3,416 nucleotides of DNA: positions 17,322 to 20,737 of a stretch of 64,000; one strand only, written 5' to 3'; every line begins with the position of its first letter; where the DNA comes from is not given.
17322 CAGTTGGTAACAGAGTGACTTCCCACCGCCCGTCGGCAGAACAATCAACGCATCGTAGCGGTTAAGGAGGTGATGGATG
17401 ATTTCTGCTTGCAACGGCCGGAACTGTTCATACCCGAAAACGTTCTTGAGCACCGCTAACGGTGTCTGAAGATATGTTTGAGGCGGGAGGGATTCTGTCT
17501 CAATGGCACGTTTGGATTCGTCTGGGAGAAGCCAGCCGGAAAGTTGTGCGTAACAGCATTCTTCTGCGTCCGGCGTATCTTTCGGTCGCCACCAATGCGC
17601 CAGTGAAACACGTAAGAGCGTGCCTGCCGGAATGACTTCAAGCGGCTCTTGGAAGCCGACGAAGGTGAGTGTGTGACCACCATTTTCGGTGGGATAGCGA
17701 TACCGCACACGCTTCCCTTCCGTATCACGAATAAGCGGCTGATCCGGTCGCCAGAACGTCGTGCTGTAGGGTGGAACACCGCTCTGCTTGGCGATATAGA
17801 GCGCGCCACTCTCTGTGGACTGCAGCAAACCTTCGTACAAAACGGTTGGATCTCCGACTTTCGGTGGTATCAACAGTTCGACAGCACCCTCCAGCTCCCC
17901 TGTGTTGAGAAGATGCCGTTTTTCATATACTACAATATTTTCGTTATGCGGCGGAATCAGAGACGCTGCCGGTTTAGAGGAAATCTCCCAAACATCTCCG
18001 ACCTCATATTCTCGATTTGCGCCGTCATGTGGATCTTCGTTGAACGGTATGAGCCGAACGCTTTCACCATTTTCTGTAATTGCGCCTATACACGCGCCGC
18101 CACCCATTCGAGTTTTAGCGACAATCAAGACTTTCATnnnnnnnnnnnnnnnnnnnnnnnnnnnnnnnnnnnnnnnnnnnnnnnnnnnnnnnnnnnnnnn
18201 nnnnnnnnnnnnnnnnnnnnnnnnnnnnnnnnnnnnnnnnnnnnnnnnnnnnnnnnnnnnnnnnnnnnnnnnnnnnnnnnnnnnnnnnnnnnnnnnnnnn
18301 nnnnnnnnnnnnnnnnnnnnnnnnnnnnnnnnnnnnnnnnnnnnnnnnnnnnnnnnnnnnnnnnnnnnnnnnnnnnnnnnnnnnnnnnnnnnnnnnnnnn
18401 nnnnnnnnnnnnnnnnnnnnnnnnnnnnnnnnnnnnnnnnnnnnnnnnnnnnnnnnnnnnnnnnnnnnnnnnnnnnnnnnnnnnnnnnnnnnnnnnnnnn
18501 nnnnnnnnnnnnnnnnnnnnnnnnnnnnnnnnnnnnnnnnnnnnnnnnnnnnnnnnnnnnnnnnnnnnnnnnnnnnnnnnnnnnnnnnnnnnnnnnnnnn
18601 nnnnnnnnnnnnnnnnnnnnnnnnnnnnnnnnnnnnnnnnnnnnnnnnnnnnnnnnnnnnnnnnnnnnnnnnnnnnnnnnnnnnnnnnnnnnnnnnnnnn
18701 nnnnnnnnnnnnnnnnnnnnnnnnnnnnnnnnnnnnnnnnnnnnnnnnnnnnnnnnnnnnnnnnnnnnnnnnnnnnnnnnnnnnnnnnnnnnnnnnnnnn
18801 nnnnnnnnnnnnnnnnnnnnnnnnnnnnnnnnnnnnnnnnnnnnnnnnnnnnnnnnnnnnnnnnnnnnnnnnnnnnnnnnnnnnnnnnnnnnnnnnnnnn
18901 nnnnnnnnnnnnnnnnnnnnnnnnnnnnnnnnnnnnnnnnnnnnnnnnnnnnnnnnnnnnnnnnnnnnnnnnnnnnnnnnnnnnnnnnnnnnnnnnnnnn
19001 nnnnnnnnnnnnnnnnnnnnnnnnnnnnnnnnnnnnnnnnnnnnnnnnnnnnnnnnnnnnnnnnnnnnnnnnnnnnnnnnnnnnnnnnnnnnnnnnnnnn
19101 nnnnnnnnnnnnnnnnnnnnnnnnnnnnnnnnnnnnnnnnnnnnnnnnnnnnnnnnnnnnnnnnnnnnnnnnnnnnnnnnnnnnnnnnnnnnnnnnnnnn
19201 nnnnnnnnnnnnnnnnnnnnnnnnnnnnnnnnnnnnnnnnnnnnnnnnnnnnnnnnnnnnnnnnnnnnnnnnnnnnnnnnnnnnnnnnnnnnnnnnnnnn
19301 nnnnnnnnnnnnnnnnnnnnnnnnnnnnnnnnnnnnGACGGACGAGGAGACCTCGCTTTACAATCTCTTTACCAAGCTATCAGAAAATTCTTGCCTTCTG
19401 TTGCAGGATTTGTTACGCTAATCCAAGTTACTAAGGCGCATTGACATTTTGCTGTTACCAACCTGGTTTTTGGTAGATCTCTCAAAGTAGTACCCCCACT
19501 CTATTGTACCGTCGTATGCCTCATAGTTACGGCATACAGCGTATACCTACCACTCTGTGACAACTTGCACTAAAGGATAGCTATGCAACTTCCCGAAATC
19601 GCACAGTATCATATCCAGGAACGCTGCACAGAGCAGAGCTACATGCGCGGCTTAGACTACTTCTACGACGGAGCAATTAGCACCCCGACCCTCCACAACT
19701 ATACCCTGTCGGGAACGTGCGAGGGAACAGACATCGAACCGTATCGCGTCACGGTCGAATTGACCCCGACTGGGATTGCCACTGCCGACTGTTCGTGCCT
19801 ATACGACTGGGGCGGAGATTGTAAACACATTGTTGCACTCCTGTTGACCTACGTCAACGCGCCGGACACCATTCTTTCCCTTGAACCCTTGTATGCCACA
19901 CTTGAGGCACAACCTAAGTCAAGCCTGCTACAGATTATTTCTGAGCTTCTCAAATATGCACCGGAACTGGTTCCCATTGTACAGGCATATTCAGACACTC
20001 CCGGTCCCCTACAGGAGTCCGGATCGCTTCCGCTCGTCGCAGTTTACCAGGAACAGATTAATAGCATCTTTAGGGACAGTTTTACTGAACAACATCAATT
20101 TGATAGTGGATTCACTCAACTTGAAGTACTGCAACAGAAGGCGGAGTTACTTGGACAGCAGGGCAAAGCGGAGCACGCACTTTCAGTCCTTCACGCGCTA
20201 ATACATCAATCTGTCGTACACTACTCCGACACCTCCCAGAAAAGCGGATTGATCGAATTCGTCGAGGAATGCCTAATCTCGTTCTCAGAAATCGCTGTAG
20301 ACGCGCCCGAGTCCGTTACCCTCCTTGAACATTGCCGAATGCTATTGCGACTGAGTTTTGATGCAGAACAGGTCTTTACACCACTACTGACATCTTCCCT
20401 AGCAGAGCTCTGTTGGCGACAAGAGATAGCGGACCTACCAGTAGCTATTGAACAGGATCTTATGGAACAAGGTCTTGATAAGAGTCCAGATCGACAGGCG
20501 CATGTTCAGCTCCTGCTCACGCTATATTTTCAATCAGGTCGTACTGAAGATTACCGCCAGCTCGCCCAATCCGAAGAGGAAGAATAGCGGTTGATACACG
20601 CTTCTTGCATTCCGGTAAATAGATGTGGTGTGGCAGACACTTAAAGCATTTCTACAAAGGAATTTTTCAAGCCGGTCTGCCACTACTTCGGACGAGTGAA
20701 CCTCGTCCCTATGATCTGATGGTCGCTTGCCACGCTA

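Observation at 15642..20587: DUF488-DUF488-RecQ operon in which RecQ carries a ~215 aa uncharacterised N-terminal domain, divergent from a SWIM zinc-finger gene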

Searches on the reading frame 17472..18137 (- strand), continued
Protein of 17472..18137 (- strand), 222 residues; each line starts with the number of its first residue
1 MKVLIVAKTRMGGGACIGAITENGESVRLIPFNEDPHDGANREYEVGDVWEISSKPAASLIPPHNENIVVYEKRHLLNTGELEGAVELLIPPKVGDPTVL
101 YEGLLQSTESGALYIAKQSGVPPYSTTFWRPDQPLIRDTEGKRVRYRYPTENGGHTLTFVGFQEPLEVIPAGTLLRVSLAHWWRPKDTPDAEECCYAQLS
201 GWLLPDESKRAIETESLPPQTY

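Call 77: fold_search(model_id=the predicted structure, library=pdb)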
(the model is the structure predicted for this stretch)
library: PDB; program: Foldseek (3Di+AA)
matches with E <= 10: 1108; with E <= 0.001: 10
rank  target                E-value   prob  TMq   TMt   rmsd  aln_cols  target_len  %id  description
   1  8i6k_A                6.8e-05  1.00  0.36  0.41   7.5       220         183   12  Structure of hMNDA HIN with dsDNA (released 2023-07-19)
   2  4lnq_B                2.1e-04  1.00  0.38  0.42   7.7       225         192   10  Crystal structure of Ifi202 HINa domain in complex with 20bp dsDNA (released 2014-01-08)
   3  5yzw_A                2.6e-04  1.00  0.36  0.39   8.0       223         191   10  Crystal structure of p204 HINb domain (released 2018-12-19)
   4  3b6y_A                3.8e-04  1.00  0.33  0.37   7.7       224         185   14  Crystal Structure of the Second HIN-200 Domain of Interferon-Inducible Protein 16 (released 2007-11-13)
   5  4jbj_A                4.7e-04  1.00  0.37  0.40   7.8       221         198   10  Structural mimicry for functional antagonism (released 2013-06-26)
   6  3b6y_B                5.0e-04  0.99  0.32  0.36   7.8       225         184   14  Crystal Structure of the Second HIN-200 Domain of Interferon-Inducible Protein 16 (released 2007-11-13)
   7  3rlo                  6.3e-04  1.00  0.35  0.38   8.2       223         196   12  Structural Basis of Cytosolic DNA Recognition by Innate Receptors (released 2012-04-25)
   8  4l5t_B                7.8e-04  1.00  0.31  0.35   7.7       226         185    9  Crystal structure of the tetrameric p202 HIN2 (released 2013-07-31)
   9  3rln                  8.3e-04  0.99  0.33  0.36   8.8       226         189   12  Structural Basis of Cytosolic DNA Recognition by Innate Immune Receptors (released 2012-04-25)
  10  4l5q                  8.7e-04  1.00  0.36  0.39   7.6       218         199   10  Crystal structure of p202 HIN1 (released 2013-07-31)
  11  4jbm_A                1.3e-03  0.97  0.33  0.36   8.6       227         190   10  Structure of murine DNA binding protein bound with ds DNA (released 2013-06-26)
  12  3rnu_A                1.5e-03  0.99  0.34  0.36   8.4       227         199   13  Structural Basis of Cytosolic DNA Sensing by Innate Immune Receptors (released 2012-04-25)
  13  4l5t_C                1.6e-03  0.99  0.34  0.38   7.7       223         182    9  Crystal structure of the tetrameric p202 HIN2 (released 2013-07-31)
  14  6oe9                  1.6e-03  0.98  0.34  0.37   8.1       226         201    9  Crystal structure of p204 HIN1 domain (released 2019-07-10)
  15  4l5t_D                2.2e-03  0.99  0.32  0.37   7.9       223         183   10  Crystal structure of the tetrameric p202 HIN2 (released 2013-07-31)
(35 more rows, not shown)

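Call 81: search_protein_families(library=pfam, proteins=[P0243, P0250, P0252, P0270, P0309, P0318, P0079, P0349, P0344, P0244], max_evalue=0.001)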
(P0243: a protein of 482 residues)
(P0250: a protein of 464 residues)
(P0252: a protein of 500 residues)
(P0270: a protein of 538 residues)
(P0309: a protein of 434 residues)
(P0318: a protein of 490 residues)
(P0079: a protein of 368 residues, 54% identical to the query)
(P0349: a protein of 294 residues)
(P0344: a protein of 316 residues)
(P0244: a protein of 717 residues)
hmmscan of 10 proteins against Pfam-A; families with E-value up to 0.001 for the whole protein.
P0243 (482 aa): 2 families
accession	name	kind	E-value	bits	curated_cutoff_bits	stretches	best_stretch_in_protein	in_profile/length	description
PF22557.2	DuOB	-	4.7e-23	82.8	27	1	1-202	1-210/210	Dual OB-containing domain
PF00270.35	DEAD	-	4.6e-17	62.7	26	1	258-359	1-107/167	DEAD/DEAH box helicase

P0250 (464 aa): 2 families
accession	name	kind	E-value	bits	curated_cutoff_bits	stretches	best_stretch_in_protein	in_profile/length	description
PF22557.2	DuOB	-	5.1e-20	72.9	27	1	1-201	1-210/210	Dual OB-containing domain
PF00570.28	HRDC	-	2.1e-15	56.8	23.8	1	240-306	2-68/68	HRDC domain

P0252 (500 aa): 4 families
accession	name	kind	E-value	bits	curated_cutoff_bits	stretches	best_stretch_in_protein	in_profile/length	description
PF00270.35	DEAD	-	1.6e-23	83.7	26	1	238-399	1-164/167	DEAD/DEAH box helicase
PF22557.2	DuOB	-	2.8e-15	57.4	27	1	6-201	2-210/210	Dual OB-containing domain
PF04851.21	ResIII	-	3.8e-09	37.1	22.5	1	237-395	4-162/164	Type III restriction enzyme, res subunit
PF00271.37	Helicase_C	-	0.0002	22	23.5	0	435-496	3-64/110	Helicase conserved C-terminal domain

P0270 (538 aa): 4 families
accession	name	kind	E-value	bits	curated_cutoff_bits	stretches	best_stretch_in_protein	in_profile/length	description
PF00270.35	DEAD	-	2.9e-26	92.6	26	1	166-327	2-164/167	DEAD/DEAH box helicase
PF00271.37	Helicase_C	-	1.1e-15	58.2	23.5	1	365-459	6-100/110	Helicase conserved C-terminal domain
PF22557.2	DuOB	-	3e-09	37.7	27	1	15-124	98-210/210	Dual OB-containing domain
PF04851.21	ResIII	-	1.9e-07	31.6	22.5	1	166-322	6-162/164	Type III restriction enzyme, res subunit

P0309 (434 aa): 1 family
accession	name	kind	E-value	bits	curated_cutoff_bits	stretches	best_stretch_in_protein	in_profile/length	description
PF22557.2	DuOB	-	2.5e-20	73.9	27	1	1-200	1-210/210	Dual OB-containing domain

P0318 (490 aa): 1 family
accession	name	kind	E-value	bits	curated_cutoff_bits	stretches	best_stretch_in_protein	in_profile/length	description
PF22557.2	DuOB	-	1.9e-12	48.1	27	1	1-196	1-210/210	Dual OB-containing domain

P0079 (368 aa): 2 families
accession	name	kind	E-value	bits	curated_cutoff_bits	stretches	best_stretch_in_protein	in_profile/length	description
PF22557.2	DuOB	-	1.4e-16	61.6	27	1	152-357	1-210/210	Dual OB-containing domain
PF22751.1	DUF488-N3a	-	0.00042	21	27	0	57-137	40-112/118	Active DUF488-N3 subclade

P0349 (294 aa): 1 family
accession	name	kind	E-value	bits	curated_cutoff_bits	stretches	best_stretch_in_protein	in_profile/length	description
PF22557.2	DuOB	-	4.4e-09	37.1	27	1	90-287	3-210/210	Dual OB-containing domain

P0344 (316 aa): 1 family
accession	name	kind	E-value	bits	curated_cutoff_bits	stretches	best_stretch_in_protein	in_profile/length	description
PF22557.2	DuOB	-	5.2e-15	56.5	27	1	1-202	1-210/210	Dual OB-containing domain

P0244 (717 aa): 4 families
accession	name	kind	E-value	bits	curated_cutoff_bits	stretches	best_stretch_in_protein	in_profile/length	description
PF00270.35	DEAD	-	3.3e-27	95.7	26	1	253-409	3-161/167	DEAD/DEAH box helicase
PF22557.2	DuOB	-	4.9e-23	82.7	27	1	1-201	1-210/210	Dual OB-containing domain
PF00271.37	Helicase_C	-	5.2e-15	56.1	23.5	1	448-548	6-103/110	Helicase conserved C-terminal domain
PF04851.21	ResIII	-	3.4e-09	37.3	22.5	1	250-408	4-162/164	Type III restriction enzyme, res subunit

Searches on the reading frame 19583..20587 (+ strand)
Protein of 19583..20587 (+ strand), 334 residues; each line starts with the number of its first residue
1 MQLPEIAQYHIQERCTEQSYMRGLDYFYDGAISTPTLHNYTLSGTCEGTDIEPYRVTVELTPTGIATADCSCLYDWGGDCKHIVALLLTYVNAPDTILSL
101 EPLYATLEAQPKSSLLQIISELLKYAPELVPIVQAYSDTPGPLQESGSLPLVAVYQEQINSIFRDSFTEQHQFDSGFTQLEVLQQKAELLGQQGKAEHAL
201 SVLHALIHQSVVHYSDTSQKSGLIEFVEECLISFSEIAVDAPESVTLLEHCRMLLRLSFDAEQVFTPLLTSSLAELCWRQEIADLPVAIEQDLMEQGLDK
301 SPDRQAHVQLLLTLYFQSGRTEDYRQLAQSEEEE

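Call 3: search_protein_families(library=pfam, proteins=[window:19583-20587:+], max_evalue=0.1)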
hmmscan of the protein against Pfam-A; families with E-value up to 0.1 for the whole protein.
window:19583-20587:+ (334 aa): 1 family
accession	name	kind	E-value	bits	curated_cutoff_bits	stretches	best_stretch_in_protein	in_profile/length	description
PF04434.22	SWIM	-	1e-06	28.6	19.6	1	54-90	1-37/38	SWIM zinc finger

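Call 4: search_protein_families(library=padloc, proteins=[window:19583-20587:+], max_evalue=0.01)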
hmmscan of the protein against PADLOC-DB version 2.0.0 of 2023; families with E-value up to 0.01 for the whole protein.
window:19583-20587:+ (334 aa): 2 families
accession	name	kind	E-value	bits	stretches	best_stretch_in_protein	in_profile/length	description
PDLC05053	PDC-S62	-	5.8e-06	23.2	1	9-123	12-128/566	-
PDLC02850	DpdE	-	0.0084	11.9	0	18-92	18-88/1282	DpdE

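Call 10: search_protein_families(library=ncbifam, proteins=[window:19583-20587:+], max_evalue=0.01)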
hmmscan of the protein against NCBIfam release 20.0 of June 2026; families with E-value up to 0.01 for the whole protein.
window:19583-20587:+ (334 aa): 0 families

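Call 12: search_protein_families(library=phrogs, proteins=[window:19583-20587:+], max_evalue=0.01)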
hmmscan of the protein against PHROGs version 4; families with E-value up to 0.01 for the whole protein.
window:19583-20587:+ (334 aa): 0 families
